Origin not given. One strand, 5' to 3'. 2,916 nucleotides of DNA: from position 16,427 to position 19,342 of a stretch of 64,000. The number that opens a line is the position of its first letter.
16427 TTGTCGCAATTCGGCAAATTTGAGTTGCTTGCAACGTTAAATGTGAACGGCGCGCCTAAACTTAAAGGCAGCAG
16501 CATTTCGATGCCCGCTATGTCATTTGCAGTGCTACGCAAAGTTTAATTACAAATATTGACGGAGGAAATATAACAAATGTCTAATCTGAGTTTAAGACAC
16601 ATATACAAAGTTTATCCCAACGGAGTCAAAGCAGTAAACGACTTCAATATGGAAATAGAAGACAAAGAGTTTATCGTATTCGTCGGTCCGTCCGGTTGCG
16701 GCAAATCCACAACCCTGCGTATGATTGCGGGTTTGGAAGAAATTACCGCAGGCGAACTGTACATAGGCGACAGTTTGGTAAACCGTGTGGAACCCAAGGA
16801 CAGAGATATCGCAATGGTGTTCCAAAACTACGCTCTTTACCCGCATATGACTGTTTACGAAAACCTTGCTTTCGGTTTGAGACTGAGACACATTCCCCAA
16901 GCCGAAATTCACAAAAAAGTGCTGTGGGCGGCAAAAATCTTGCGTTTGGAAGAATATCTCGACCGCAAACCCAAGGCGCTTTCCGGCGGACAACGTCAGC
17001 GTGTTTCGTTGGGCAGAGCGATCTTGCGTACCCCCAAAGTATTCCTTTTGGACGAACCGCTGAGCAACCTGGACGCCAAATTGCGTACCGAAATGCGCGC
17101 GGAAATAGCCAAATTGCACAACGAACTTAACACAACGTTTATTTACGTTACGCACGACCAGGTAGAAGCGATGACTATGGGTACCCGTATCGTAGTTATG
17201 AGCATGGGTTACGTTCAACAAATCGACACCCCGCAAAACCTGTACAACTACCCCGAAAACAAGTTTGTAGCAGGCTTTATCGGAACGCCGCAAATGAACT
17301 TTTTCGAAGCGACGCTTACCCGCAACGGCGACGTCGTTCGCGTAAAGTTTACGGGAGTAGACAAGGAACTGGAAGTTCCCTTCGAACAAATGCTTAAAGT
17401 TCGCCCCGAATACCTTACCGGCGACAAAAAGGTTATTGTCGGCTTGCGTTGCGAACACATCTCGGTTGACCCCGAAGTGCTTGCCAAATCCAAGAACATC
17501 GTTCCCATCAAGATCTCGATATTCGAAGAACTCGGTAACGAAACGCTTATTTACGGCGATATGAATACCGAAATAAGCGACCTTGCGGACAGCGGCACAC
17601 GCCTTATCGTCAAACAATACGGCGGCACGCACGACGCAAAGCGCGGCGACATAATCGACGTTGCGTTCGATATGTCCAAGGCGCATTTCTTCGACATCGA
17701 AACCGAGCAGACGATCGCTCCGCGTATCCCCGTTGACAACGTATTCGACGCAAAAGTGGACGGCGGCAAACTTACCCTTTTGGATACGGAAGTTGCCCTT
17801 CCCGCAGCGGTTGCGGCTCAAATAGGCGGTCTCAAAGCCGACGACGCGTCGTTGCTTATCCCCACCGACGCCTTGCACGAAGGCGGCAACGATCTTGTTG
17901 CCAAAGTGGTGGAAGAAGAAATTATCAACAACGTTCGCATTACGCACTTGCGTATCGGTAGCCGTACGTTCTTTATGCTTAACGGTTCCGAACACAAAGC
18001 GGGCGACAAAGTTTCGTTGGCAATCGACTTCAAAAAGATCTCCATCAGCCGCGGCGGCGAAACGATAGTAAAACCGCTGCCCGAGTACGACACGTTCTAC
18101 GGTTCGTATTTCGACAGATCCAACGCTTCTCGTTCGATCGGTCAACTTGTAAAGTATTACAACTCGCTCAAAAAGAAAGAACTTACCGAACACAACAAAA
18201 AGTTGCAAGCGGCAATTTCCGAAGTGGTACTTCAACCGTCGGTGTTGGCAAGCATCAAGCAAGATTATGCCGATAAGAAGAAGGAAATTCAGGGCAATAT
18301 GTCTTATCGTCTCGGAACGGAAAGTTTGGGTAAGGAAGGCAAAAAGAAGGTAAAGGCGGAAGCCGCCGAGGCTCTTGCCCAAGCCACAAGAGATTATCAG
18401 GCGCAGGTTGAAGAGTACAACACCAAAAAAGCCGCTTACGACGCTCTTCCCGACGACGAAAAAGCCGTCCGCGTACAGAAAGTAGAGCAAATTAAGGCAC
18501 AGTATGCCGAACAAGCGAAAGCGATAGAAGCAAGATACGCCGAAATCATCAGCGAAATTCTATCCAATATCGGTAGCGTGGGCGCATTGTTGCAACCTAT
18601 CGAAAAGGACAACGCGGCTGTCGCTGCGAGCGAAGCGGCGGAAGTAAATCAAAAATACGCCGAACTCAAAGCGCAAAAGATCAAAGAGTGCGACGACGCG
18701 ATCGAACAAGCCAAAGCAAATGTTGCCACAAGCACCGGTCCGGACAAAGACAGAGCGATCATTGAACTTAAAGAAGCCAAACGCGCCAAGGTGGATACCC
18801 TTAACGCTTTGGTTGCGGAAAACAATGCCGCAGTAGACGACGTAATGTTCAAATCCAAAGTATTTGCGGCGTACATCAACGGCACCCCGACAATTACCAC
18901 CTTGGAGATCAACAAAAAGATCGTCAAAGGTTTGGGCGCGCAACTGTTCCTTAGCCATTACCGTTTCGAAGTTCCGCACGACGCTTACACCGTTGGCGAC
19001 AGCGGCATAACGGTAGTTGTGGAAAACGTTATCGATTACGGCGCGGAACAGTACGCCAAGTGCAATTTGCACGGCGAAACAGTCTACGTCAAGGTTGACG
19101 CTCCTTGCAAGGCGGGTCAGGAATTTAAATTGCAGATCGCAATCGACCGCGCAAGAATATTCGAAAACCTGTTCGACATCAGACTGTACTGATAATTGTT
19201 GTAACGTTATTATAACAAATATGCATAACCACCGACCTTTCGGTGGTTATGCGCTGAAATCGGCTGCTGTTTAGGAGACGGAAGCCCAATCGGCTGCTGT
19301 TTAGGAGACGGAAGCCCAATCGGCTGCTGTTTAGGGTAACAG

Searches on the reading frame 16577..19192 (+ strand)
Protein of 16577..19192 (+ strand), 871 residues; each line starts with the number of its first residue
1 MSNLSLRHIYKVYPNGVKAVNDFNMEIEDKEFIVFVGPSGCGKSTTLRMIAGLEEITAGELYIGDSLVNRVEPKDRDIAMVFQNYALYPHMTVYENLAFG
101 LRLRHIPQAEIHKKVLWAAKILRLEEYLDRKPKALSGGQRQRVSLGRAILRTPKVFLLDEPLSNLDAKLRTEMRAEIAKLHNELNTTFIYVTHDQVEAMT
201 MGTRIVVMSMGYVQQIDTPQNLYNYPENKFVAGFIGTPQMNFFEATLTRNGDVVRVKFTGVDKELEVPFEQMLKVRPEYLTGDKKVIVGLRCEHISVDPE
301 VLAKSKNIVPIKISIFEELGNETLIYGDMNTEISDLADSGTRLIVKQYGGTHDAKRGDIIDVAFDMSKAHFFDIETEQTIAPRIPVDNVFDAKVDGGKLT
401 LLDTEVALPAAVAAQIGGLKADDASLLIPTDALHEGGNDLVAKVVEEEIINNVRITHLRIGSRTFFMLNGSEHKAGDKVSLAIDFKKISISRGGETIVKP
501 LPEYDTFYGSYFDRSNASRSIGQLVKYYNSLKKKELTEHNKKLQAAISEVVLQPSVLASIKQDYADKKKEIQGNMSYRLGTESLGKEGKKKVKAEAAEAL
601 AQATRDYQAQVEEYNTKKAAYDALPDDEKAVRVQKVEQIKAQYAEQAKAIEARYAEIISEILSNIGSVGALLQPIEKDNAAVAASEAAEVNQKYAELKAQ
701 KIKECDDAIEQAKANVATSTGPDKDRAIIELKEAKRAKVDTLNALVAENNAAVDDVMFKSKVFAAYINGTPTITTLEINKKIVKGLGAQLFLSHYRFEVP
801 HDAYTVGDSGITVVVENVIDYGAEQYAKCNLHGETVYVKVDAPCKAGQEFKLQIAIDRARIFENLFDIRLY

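Call 32: search_protein_families(library=pfam, proteins=[window:16577-19192:+], max_evalue=0.001)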
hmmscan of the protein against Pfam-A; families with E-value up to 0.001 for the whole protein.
window:16577-19192:+ (871 aa): 5 families
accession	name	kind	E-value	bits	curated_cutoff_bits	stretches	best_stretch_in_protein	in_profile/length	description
PF00005.33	ABC_tran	-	4.8e-31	108.6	25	1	21-162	2-136/137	ABC transporter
PF17912.7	OB_MalK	-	7.7e-11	43.2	27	1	236-295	1-53/53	MalK OB fold domain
PF13304.12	AAA_21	-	4.3e-05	24.2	27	0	148-195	251-300/304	AAA domain, putative AbiEii toxin, Type IV TA system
PF02463.25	SMC_N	-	0.00022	21.1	40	0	16-205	9-208/220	RecF/RecN/SMC N terminal domain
PF08402.16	TOBE_2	-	0.00028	21.4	21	0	288-372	1-76/76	TOBE domain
